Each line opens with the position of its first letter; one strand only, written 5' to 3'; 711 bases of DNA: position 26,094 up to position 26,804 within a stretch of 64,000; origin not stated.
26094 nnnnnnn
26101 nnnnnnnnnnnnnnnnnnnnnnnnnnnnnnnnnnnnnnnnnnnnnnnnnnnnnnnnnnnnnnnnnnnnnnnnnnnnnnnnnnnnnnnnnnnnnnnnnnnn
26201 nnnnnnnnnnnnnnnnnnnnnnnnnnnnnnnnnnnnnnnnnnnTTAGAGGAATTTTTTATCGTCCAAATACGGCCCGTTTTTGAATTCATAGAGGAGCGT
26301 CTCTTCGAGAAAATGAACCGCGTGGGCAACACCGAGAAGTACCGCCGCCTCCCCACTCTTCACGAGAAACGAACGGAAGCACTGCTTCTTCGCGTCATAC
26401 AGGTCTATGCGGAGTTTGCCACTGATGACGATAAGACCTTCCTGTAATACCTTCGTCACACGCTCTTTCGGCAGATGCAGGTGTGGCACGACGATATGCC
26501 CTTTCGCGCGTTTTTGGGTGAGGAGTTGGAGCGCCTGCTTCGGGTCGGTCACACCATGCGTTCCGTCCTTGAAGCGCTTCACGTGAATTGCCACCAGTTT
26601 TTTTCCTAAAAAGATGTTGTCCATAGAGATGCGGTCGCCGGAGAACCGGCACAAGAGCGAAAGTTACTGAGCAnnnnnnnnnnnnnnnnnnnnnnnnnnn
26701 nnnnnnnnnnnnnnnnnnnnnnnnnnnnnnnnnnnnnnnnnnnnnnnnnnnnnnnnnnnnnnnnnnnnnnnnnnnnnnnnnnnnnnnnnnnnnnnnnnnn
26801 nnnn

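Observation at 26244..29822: Cupin - Gmd - aldo/keto reductase - sugar C-methyltransferase: a GDP-linked branched-chain deoxy sugar (or deoxy-heptose) branch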

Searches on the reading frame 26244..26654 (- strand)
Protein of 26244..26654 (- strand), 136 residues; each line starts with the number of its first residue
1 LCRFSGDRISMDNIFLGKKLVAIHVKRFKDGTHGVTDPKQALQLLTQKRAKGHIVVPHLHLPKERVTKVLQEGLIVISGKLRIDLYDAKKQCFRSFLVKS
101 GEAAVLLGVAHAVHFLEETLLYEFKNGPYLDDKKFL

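Call 3: search_protein_families(library=pfam, proteins=[window:26244-26624:-], max_evalue=0.01)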
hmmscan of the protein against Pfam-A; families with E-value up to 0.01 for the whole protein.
window:26244-26624:- (126 aa): 0 families

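Call 5: search_protein_families(library=ncbifam, proteins=[window:26244-26654:-], max_evalue=0.01)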
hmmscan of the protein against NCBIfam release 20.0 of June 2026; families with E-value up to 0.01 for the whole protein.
window:26244-26654:- (136 aa): 1 family
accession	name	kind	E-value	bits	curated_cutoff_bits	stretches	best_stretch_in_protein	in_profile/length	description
TIGR04366.1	cupin_WbuC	subfamily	2.3e-08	34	42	1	37-132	29-122/132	WbuC family cupin fold metalloprotein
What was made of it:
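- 26244..26624 (-): WbuC-like metal-type cupin (126 aa), always directly downstream of Gmd. Inferred to be an epimerase or isomerase acting on the GDP-4-keto sugar. Its role is unproven. TIGR04366 at E 2.3e-8, below cutoff (call 5).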

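Call 10: search_solved_structures(query=window:26244-26654:-, max_evalue=10)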
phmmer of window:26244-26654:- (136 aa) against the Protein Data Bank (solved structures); distinct sequences matched with E-value up to 10: 1.
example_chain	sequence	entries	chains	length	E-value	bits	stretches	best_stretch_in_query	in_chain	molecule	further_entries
7y5e_12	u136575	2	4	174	0.76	13.4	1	81-132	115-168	Chlorophyll a-b binding protein, chloroplastic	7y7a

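Call 24: find_homologous_proteins(query=window:26244-26624:-, max_evalue=0.001)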
Query window:26244-26624:- (126 aa): 11 proteins with E <= 0.001 among 29 candidates.
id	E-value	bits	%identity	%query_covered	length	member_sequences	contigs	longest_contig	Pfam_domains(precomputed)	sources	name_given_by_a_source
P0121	2.0e-76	272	100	100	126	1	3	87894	-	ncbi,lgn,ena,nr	ncbi:MAG: hypothetical protein EXS51_00465 [Candidatus Taylorbacteria bacterium]|nr:hypothetical pro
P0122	3.1e-52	194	67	100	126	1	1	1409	-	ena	-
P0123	4.7e-46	174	63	100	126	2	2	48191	PF19480.6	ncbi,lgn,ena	-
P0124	1.4e-45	173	65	100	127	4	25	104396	-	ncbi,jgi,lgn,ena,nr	ncbi:MAG TPA: hypothetical protein DEF00_02165 [Candidatus Taylorbacteria bacterium]|nr:MAG: hypothe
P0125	6.1e-45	170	63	100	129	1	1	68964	-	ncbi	-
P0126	7.3e-43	164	59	100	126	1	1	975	-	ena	-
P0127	5.3e-39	151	57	100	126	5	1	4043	PF19480.6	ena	-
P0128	5.3e-39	151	58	100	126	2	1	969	PF19480.6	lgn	-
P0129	1.0e-37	147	56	100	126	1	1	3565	PF19480.6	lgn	-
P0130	2.9e-34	136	55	100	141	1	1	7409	PF19480.6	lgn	-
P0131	7.1e-34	135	54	100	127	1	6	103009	-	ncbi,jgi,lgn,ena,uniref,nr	ncbi:MAG: hypothetical protein COV91_00930 [Candidatus Taylorbacteria bacterium CG11_big_fil_rev_8_2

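Call 30: predict_structure(alignment_id=A1)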
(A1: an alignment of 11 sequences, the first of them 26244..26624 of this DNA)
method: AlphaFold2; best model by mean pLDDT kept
length: 126 residues; sequences in the alignment: 11
mean_pLDDT: 73.9   pTM: 0.71
mean pLDDT of the five models: 73.9, 68.6, 54.7, 41.6, 37.0
residues with pLDDT >= 90: 38; 70-90: 44; 50-70: 15; < 50: 29
segments of 3 or more residues with pLDDT < 50: 26-33, 49-59, 117-126
pLDDT, mean of each block of 10 residues (from residue 1): 89 82 51 67 71 41 84 91 94 86 92 59 36
secondary structure, 60 per line:
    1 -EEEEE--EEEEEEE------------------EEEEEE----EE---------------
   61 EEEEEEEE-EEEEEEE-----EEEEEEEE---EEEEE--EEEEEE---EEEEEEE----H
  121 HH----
elements in order: E2-6 E9-15 E34-39 E61-68 E70-76 E82-89 E93-97 E100-105 E109-115

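Call 34: fold_search(model_id=the predicted structure, library=pdb)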
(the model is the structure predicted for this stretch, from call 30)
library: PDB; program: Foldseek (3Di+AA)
matches with E <= 10: 1775; with E <= 0.001: 0
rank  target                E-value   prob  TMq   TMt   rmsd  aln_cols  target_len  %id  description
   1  3e5q_B                2.5e-03  1.00  0.49  0.32   4.7        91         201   18  Unbound Oxidised CprK (released 2008-09-30)
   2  1o5u_A                2.9e-03  1.00  0.50  0.69   5.0       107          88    7  Crystal structure of a duf861 family protein (tm1112) from thermotoga maritima at 1.83 A resolution (released 2003-11-11)
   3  2h6b_B                2.9e-03  1.00  0.45  0.26   4.8        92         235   16  Crystal structure of oxidized CprK in complex with o-chlorophenolacetic acid (released 2006-07-04)
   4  6cpb_A                2.9e-03  1.00  0.49  0.46   4.7       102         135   15  Crystal structure of the heme domain of CooA from Carboxydothermus hydrogenoformans (released 2018-05-16)
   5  3e5q_F                2.9e-03  1.00  0.46  0.30   5.8        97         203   13  Unbound Oxidised CprK (released 2008-09-30)
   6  5buv_C                2.9e-03  1.00  0.47  0.36   8.0       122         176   13  X-ray structure of WbcA from Yersinia enterocolitica (released 2015-08-05)
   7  4csw_A                3.1e-03  1.00  0.45  0.16   5.6       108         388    9  Rhodothermus marinus YCFD-like ribosomal protein L16 Arginyl hydroxylase (released 2014-04-09)
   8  3e6b_A                3.3e-03  1.00  0.46  0.30   5.0        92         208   13  OCPA complexed CprK (C200S) (released 2008-09-30)
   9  4ev0_D                3.8e-03  1.00  0.43  0.28   6.3       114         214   20  Crystal Structure of Thermus thermophilus Catabolite Activator Protein (released 2012-06-20)
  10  3e6d_A                4.1e-03  1.00  0.49  0.32   4.2        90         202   17  Crystal Structure of CprK C200S (released 2008-09-30)
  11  5buv_A                4.1e-03  1.00  0.47  0.36   7.8       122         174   13  X-ray structure of WbcA from Yersinia enterocolitica (released 2015-08-05)
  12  5flh_A                4.5e-03  1.00  0.48  0.33  12.8       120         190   15  Free state of Ni-quercetinase (released 2016-06-01)
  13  2h6c_A                5.1e-03  1.00  0.47  0.30   4.1        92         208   14  Crystal structure of reduced CprK in absence of any ligand (released 2006-07-04)
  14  9bur_A                5.1e-03  1.00  0.47  0.10   4.3        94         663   15  Structure of GGCX-BGP complex (released 2025-01-29)
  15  5flh_B                5.1e-03  1.00  0.47  0.34  12.8       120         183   16  Free state of Ni-quercetinase (released 2016-06-01)
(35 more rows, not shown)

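Call 44: search_protein_families(library=pfam, alignment_id=A1, max_evalue=1)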
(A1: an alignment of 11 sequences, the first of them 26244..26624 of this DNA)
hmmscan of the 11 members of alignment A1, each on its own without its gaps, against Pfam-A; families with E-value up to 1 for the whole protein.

A. member 1, window:26244-26624:- (126 aa): 1 family
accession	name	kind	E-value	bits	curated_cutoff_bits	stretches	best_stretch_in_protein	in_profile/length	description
PF16756.11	PALB2_WD40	-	0.25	10.6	27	1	69-101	105-137/347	Partner and localizer of BRCA2 WD40 domain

B. families by the number of members that match (of 11 scanned): 6 families
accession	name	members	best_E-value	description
PF09313.17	DUF1971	3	0.0063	Domain of unknown function (DUF1971)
PF07883.17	Cupin_2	2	0.033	Cupin domain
PF00190.28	Cupin_1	1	0.017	Cupin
PF19480.5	DUF6016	1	0.12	Domain of unknown function (DUF6016)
PF06862.17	Utp25_C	1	0.19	Utp25, C-terminal domain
PF16756.11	PALB2_WD40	1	0.25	Partner and localizer of BRCA2 WD40 domain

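Call 45: find_homologous_proteins(query=A1, max_evalue=0.001)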
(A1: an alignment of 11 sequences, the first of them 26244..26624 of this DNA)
Query A1 (11 sequences) (126 aa, profile of the alignment): 457 proteins with E <= 0.001 among 6835 candidates; the best 120 are listed.
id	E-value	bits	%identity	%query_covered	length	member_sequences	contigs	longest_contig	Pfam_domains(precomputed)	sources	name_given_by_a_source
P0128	1.0e-63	231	58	100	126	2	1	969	PF19480.6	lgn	-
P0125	2.3e-62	226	63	100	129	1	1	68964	-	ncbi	-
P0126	4.5e-62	225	59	100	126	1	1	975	-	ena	-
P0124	4.9e-62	225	65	100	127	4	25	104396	-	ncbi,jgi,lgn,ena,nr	ncbi:MAG TPA: hypothetical protein DEF00_02165 [Candidatus Taylorbacteria bacterium]|nr:MAG: hypothe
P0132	5.8e-62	225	60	100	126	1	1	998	-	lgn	-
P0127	9.2e-62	224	57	100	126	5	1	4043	PF19480.6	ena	-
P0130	1.4e-61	224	55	100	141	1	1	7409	PF19480.6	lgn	-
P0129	2.8e-61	223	56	100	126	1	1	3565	PF19480.6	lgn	-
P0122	5.2e-61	222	67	100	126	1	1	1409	-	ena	-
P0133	7.3e-61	222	61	100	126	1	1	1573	PF19480.6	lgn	-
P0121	1.8e-60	220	100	100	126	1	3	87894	-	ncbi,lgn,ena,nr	ncbi:MAG: hypothetical protein EXS51_00465 [Candidatus Taylorbacteria bacterium]|nr:hypothetical pro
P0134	1.8e-60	220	58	100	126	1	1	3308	-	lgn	-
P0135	1.9e-60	220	66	100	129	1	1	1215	-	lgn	-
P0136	8.7e-60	218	59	100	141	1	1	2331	-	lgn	-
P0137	1.1e-59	218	57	100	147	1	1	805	-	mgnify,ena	mgnify:CR=1 FL=1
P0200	3.0e-39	152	45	100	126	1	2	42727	PF19480.6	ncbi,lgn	-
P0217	3.5e-38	148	45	98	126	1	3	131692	-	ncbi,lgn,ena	-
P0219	4.2e-38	148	40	100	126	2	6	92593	-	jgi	jgi:hypothetical protein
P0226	7.8e-38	147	41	98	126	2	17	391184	-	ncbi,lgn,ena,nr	ncbi:MAG: hypothetical protein A3B38_02030 [Candidatus Levybacteria bacterium RIFCSPLOWO2_01_FULL_36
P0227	8.2e-38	147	45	98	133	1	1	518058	PF19480.6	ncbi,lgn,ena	-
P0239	1.9e-37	146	41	100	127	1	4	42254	PF19480.6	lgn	-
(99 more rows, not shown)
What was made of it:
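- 26244..26624 (-): Some homologues are named 'cupin fold WbuC family metalloprotein' by JGI (call 45).
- On WbuC family cupin fold metalloproteins (TIGR04366): Some homologues at 44-54% identity carry this name in JGI annotation (call 45).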

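Call 46: find_encoding_contigs(protein=P0226, flank=6000, max_places=1)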
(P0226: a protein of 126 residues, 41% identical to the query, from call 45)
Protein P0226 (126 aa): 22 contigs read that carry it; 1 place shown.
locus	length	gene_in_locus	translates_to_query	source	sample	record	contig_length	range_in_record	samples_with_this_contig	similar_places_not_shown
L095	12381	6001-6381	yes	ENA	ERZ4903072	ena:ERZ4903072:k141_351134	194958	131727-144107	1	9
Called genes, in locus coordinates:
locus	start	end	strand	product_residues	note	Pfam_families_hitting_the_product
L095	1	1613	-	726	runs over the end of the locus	-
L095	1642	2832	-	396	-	PF00534:Glycos_transf_1, PF13692:Glyco_trans_1_4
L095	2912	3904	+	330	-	PF00535:Glycos_transf_2, PF10111:Glyco_tranf_2_2 (weak), PF13641:Glyco_tranf_2_3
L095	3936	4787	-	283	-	PF01370:Epimerase, PF04321:RmlD_sub_bind, PF02719:Polysacc_synt_2 (weak), PF01073:3Beta_HSD, PF16363:GDP_Man_Dehyd, PF07993:NAD_binding_4 (weak)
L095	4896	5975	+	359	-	PF01370:Epimerase, PF04321:RmlD_sub_bind (weak), PF16363:GDP_Man_Dehyd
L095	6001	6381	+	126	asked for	-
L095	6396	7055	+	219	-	PF00106:adh_short, PF01370:Epimerase, PF02719:Polysacc_synt_2 (weak), PF04321:RmlD_sub_bind, PF08659:KR, PF13561:adh_short_C2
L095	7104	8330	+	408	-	PF08421:Methyltransf_13, PF13489:Methyltransf_23, PF13847:Methyltransf_31 (weak), PF08241:Methyltransf_11 (weak), PF08242:Methyltransf_12, PF13649:Methyltransf_25 (faint), PF08484:Methyltransf_14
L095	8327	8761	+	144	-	PF14667:Polysacc_synt_C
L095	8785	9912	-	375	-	PF00534:Glycos_transf_1 (weak), PF13692:Glyco_trans_1_4 (weak), PF26337:Gtf3_C (weak)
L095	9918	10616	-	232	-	PF01209:Ubie_methyltran (faint), PF13489:Methyltransf_23, PF02353:CMAS, PF08003:Methyltransf_9 (weak), PF13847:Methyltransf_31, PF08241:Methyltransf_11, PF08242:Methyltransf_12, PF13649:Methyltransf_25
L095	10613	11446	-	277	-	PF00535:Glycos_transf_2, PF10111:Glyco_tranf_2_2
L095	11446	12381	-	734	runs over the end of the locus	-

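Call 47: find_encoding_contigs(protein=P0227, flank=6000, max_places=1)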
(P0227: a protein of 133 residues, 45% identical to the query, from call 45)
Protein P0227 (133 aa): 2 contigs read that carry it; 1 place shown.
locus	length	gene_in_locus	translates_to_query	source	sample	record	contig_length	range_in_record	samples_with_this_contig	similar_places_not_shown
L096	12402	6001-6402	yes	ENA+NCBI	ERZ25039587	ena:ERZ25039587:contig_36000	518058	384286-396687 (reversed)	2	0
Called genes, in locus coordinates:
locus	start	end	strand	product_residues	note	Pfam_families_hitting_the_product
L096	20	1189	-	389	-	PF20706:GT4-conflict, PF00534:Glycos_transf_1, PF13692:Glyco_trans_1_4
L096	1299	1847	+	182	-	PF08241:Methyltransf_11, PF13649:Methyltransf_25 (weak)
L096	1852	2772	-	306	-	PF05575:V_cholerae_RfbT (weak), PF05050:Methyltransf_21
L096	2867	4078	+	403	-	PF08421:Methyltransf_13, PF13489:Methyltransf_23, PF08241:Methyltransf_11 (weak), PF08242:Methyltransf_12, PF08484:Methyltransf_14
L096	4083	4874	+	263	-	PF00248:Aldo_ket_red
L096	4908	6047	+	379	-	PF01370:Epimerase, PF04321:RmlD_sub_bind, PF16363:GDP_Man_Dehyd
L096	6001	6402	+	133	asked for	PF19480:DUF6016 (weak)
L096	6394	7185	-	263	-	PF00535:Glycos_transf_2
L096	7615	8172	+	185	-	PF05050:Methyltransf_21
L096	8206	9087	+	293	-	PF00535:Glycos_transf_2, PF10111:Glyco_tranf_2_2 (weak), PF13641:Glyco_tranf_2_3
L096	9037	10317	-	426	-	PF01943:Polysacc_synt, PF13440:Polysacc_synt_3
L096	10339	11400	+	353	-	PF01075:Glyco_transf_9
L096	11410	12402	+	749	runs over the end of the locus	PF04932:Wzy_C, PF14559:TPR_19 (faint), PF13428:TPR_14 (faint)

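Call 48: find_encoding_contigs(protein=P0219, flank=6000, max_places=1)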
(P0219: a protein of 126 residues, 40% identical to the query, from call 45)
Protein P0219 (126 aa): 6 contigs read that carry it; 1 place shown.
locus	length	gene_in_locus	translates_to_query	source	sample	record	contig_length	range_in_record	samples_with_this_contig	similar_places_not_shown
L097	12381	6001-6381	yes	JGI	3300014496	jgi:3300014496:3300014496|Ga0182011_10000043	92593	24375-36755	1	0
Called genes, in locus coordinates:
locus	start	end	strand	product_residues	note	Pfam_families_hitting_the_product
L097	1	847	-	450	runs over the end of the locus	PF03721:UDPG_MGDP_dh_N, PF00984:UDPG_MGDP_dh, PF03720:UDPG_MGDP_dh_C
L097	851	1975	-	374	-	PF01370:Epimerase, PF07993:NAD_binding_4 (faint), PF16363:GDP_Man_Dehyd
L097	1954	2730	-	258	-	PF00483:NTP_transferase, PF12804:NTP_transf_3 (weak)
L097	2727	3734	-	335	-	PF13641:Glyco_tranf_2_3, PF00535:Glycos_transf_2, PF10111:Glyco_tranf_2_2 (weak)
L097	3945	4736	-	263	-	PF02475:TRM5-TYW2_MTfase, PF05050:Methyltransf_21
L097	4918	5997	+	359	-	PF01370:Epimerase, PF04321:RmlD_sub_bind, PF16363:GDP_Man_Dehyd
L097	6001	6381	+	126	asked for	-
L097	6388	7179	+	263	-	PF01370:Epimerase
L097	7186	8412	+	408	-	PF08421:Methyltransf_13, PF13489:Methyltransf_23, PF13847:Methyltransf_31 (weak), PF08241:Methyltransf_11 (weak), PF08242:Methyltransf_12, PF13649:Methyltransf_25 (faint), PF08484:Methyltransf_14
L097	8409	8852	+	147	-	PF14667:Polysacc_synt_C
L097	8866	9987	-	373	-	PF00534:Glycos_transf_1 (faint)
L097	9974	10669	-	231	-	PF13489:Methyltransf_23, PF01209:Ubie_methyltran (weak), PF02353:CMAS, PF06325:PrmA, PF13847:Methyltransf_31, PF08241:Methyltransf_11, PF08242:Methyltransf_12, PF13649:Methyltransf_25, +1 more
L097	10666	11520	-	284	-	PF00535:Glycos_transf_2, PF10111:Glyco_tranf_2_2, PF13641:Glyco_tranf_2_3 (weak)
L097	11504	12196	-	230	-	PF01209:Ubie_methyltran (weak), PF07021:MetW, PF13489:Methyltransf_23, PF13649:Methyltransf_25, PF13847:Methyltransf_31, PF08241:Methyltransf_11, PF08242:Methyltransf_12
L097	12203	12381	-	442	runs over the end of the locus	PF02366:PMT (weak), PF13231:PMT_2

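Call 57: predict_structure(alignment_id=A3)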
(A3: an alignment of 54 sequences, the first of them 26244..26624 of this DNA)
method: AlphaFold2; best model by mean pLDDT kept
length: 126 residues; sequences in the alignment: 54
mean_pLDDT: 91.9   pTM: 0.83
mean pLDDT of the five models: 91.9, 91.7, 91.2, 89.6, 89.2
residues with pLDDT >= 90: 95; 70-90: 23; 50-70: 8; < 50: 0
segments of 3 or more residues with pLDDT < 50: none
pLDDT, mean of each block of 10 residues (from residue 1): 95 96 90 94 95 74 97 97 98 96 98 82 78
secondary structure, 60 per line:
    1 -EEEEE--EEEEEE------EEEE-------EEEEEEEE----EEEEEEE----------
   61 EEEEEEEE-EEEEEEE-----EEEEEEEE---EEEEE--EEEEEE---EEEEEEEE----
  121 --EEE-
elements in order: E2-6 E9-14 E21-24 E32-39 E44-50 E61-68 E70-76 E82-89 E93-97 E100-105 E109-116 E123-125
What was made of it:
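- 26244..26624 (-): AF2 pLDDT 91.9 (call 57).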

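Call 59: fold_search(model_id=the predicted structure, library=pdb)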
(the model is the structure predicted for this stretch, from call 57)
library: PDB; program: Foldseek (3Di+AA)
matches with E <= 10: 1909; with E <= 0.001: 328
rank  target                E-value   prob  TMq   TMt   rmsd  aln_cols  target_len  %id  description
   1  5flh_A                3.6e-06  1.00  0.61  0.42   2.6       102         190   16  Free state of Ni-quercetinase (released 2016-06-01)
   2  3eqe_B                5.4e-06  1.00  0.67  0.56   2.0       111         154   16  Crystal structure of the YubC protein from Bacillus subtilis. Northeast Structural Genomics Consortium target SR112. (released 2008-10-14)
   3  5flj_L                7.0e-06  1.00  0.61  0.43   2.5       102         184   16  enzyme-substrate-dioxygen complex of Ni-quercetinase (released 2016-06-01)
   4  5flh_B                7.8e-06  1.00  0.63  0.45   5.4       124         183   16  Free state of Ni-quercetinase (released 2016-06-01)
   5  4qm9_B                8.2e-06  1.00  0.68  0.57   2.0       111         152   16  Crystal Structure of a Putative Cysteine Dioxygenase From Bacillus subtilis with Cys-bound (released 2014-11-19)
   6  3eqe_A                8.7e-06  1.00  0.70  0.57   2.4       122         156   15  Crystal structure of the YubC protein from Bacillus subtilis. Northeast Structural Genomics Consortium target SR112. (released 2008-10-14)
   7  5flj_A                9.1e-06  1.00  0.62  0.45   5.5       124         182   16  enzyme-substrate-dioxygen complex of Ni-quercetinase (released 2016-06-01)
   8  7zvm                  1.2e-05  1.00  0.63  0.75   2.5       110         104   16  Thermococcus barophilus phosphomannose isomerase protein structure at 1.6 A (released 2022-08-24)
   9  4qm9_A                1.8e-05  1.00  0.68  0.56   4.7       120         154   16  Crystal Structure of a Putative Cysteine Dioxygenase From Bacillus subtilis with Cys-bound (released 2014-11-19)
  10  6l9i_A                2.0e-05  1.00  0.62  0.26   4.0       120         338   20  Crystal Structure of Lactobacillus farciminis Oxalate Decarboxylase Formate Complex (released 2021-01-20)
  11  1yhf                  2.2e-05  1.00  0.61  0.67   5.0       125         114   16  Crystal Structure of Conserved SPY1581 Protein of Unknown Function from Streptococcus pyogenes (released 2005-02-22)
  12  3st7                  2.3e-05  1.00  0.56  0.21   7.0       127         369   17  Crystal Structure of capsular polysaccharide assembling protein CapF from staphylococcus aureus (released 2012-02-15)
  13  5gyl_B                2.6e-05  1.00  0.57  0.20   2.0        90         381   19  Structure of Cicer arietinum 11S gloubulin (released 2017-10-04)
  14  1uik_B                2.7e-05  1.00  0.64  0.24   3.0       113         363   15  Crystal structure of soybean beta-conglycinin alpha prime homotrimer (released 2004-07-16)
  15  3vhr                  2.7e-05  1.00  0.55  0.23   6.0       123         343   17  Crystal Structure of capsular polysaccharide assembling protein CapF from Staphylococcus aureus in space group C2221 (released 2012-02-15)
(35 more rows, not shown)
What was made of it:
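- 26244..26624 (-): Foldseek hits are metal cupins, including the CapF cupin domain and an archaeal phosphomannose isomerase (call 59).
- On Cupin superfamily (metal-binding type): Foldseek gives E 4e-6 to 5e-5 and TM up to 0.70 against metal cupins (call 59).
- Closest known: CapF of Staphylococcus aureus. Same: The CapF cupin domain is among the Foldseek matches (E 2.3e-5, call 59).
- Checked: The AlphaFold2 model (pLDDT 91.9) is a cupin barrel (calls 57, 59).
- Tried and rejected: It was replaced by a 54-sequence model with pLDDT 92 (calls 57, 59).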

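Call 60: search_solved_structures(query=A3, max_evalue=10, show_alignments=3)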
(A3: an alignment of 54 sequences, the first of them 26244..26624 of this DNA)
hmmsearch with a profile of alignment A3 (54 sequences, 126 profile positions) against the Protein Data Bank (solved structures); distinct sequences matched with E-value up to 10: 0.
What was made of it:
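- Closest known: CapF of Staphylococcus aureus. Different: There is no detectable sequence similarity to any solved chain (call 60).
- Tried and rejected: Profile search of the cupin against PDB sequences: no hit at E up to 10 (call 60).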
